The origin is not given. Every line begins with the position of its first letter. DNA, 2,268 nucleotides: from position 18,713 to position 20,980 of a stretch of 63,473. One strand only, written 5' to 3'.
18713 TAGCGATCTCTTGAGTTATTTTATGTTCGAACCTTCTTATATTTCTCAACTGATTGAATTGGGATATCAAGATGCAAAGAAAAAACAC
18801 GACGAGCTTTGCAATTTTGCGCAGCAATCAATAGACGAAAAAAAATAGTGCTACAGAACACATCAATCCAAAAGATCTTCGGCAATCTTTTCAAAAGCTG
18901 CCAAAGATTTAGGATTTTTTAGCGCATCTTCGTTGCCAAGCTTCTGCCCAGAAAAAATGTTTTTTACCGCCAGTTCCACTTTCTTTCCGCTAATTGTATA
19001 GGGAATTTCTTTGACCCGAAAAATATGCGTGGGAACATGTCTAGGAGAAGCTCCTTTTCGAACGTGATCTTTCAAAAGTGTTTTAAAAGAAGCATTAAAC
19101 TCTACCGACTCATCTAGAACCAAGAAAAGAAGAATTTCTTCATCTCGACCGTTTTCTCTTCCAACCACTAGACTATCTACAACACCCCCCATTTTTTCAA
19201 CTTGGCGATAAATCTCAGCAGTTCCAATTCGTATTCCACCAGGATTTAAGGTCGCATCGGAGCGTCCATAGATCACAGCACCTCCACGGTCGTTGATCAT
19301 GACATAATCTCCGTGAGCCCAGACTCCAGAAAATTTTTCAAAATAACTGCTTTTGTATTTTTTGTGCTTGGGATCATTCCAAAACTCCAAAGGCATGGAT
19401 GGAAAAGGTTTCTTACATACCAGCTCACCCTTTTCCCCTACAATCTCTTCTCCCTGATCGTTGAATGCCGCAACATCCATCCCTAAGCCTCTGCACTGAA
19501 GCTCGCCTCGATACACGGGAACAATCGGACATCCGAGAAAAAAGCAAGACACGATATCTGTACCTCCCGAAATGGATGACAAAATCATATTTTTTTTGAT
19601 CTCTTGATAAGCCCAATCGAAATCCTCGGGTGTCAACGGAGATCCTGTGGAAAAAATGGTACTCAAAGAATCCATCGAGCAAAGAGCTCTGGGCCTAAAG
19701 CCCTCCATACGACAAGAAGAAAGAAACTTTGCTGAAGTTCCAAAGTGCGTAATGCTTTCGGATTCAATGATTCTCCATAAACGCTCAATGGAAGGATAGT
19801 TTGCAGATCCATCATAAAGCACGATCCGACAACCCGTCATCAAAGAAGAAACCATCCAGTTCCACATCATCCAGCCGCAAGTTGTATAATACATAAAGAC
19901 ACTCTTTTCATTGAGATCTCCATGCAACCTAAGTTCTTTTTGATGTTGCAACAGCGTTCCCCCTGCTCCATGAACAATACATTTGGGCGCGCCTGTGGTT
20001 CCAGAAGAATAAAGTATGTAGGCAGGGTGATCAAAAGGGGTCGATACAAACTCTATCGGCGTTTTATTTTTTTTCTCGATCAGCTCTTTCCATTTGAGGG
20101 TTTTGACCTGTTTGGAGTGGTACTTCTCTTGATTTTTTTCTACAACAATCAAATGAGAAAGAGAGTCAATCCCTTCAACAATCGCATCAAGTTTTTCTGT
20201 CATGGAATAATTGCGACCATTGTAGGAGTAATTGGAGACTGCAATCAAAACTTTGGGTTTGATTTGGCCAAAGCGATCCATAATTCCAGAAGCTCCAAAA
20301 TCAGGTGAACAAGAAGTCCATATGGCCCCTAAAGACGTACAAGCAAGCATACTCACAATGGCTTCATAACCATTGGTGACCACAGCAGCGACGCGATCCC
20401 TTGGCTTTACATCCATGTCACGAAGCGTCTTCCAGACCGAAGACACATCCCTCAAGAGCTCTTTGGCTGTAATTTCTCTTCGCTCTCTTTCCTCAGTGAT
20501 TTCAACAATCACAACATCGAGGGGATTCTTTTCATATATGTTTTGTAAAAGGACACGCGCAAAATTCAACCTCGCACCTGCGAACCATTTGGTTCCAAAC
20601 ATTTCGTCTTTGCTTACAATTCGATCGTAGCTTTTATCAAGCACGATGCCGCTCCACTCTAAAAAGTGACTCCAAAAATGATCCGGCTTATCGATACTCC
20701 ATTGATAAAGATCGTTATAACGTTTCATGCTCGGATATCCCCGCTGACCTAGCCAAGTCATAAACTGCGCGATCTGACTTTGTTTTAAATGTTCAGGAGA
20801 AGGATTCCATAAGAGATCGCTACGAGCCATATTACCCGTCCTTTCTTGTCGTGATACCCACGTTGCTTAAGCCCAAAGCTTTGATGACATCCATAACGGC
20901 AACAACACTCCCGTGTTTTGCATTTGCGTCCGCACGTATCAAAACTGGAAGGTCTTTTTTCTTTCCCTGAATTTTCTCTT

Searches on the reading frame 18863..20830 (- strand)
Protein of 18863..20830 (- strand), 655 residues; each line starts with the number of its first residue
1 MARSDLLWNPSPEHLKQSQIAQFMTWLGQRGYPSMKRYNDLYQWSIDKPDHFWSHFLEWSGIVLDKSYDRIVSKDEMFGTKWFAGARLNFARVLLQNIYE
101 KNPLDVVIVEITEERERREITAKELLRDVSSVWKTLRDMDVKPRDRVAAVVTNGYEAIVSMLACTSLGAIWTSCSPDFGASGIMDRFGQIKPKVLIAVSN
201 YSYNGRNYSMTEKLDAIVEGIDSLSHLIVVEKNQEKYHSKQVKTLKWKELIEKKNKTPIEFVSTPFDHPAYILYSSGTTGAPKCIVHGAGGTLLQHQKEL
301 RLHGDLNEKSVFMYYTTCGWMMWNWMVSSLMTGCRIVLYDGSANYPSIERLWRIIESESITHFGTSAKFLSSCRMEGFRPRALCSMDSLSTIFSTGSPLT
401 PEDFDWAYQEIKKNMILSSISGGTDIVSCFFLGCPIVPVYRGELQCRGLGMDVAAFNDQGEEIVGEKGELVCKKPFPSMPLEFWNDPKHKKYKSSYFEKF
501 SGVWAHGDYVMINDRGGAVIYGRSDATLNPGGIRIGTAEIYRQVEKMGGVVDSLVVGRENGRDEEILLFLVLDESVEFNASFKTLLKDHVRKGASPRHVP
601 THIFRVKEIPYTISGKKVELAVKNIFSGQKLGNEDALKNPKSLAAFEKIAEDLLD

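Call 57: search_protein_families(library=pfam, proteins=[window:18863-20830:-], max_evalue=0.00001)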
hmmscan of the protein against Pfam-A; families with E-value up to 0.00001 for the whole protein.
window:18863-20830:- (655 aa): 2 families
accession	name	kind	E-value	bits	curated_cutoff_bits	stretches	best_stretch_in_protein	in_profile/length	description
PF00501.34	AMP-binding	-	5.3e-39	134.5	29.9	1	101-475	7-377/384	AMP-binding enzyme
PF16177.11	ACAS_N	-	2.4e-11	43.7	27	1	38-91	1-52/55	Acetyl-coenzyme A synthetase N-terminus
